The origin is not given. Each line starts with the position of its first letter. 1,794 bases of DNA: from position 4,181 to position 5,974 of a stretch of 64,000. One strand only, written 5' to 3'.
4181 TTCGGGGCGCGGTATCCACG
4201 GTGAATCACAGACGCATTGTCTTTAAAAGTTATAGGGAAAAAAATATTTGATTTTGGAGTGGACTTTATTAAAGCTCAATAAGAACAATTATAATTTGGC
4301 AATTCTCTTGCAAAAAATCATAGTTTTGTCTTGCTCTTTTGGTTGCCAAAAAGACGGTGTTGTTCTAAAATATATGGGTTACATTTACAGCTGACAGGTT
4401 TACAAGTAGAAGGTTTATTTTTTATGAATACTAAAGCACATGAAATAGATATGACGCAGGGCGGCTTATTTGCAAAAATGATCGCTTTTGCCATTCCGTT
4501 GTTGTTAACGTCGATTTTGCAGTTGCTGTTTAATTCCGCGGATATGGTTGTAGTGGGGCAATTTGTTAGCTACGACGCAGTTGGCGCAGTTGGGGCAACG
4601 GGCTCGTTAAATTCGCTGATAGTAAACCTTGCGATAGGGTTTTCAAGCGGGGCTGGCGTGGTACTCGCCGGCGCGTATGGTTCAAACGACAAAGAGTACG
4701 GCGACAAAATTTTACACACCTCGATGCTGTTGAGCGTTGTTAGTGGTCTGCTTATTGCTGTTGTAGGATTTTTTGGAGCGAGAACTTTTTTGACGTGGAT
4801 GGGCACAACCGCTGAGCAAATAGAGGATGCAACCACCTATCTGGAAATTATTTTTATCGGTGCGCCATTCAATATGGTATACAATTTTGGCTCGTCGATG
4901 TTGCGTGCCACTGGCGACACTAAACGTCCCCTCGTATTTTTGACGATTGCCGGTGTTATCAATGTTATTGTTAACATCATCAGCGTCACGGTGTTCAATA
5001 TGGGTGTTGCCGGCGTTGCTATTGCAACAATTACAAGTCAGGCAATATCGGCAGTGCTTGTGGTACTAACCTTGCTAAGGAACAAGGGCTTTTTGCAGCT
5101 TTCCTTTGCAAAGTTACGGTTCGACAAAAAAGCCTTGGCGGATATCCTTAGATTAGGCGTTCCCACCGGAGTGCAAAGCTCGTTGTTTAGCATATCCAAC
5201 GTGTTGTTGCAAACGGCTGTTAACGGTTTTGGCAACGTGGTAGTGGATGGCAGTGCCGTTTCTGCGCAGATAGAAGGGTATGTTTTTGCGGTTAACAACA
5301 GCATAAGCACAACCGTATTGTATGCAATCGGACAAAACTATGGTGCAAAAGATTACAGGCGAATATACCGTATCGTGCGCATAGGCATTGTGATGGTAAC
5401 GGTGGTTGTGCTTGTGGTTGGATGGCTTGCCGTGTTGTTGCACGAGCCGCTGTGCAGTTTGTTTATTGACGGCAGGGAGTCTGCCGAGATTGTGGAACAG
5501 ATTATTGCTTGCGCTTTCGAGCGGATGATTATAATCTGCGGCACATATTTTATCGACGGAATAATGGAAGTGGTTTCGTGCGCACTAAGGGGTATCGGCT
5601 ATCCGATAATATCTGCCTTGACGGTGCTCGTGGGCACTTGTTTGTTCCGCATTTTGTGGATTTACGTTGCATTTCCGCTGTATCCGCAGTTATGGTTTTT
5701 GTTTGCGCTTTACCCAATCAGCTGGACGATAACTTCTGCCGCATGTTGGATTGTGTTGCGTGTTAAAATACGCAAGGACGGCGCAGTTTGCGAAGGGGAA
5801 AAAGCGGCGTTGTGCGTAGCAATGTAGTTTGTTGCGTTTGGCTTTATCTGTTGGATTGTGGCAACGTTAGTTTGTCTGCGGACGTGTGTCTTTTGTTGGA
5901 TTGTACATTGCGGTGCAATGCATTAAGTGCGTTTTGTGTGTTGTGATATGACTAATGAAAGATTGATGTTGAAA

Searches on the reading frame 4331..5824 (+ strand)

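Call 61: search_protein_families(library=pfam, proteins=[window:4331-5824:+], max_evalue=0.00001)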
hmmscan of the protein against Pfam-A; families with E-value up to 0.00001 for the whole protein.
window:4331-5824:+ (498 aa): 2 families
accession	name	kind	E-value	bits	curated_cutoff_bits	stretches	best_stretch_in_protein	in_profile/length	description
PF01554.23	MatE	-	4e-44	150.6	24.9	2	56-217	1-161/161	MatE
PF01943.22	Polysacc_synt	-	7.5e-07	29.3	28.2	1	122-291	66-226/274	Polysaccharide biosynthesis protein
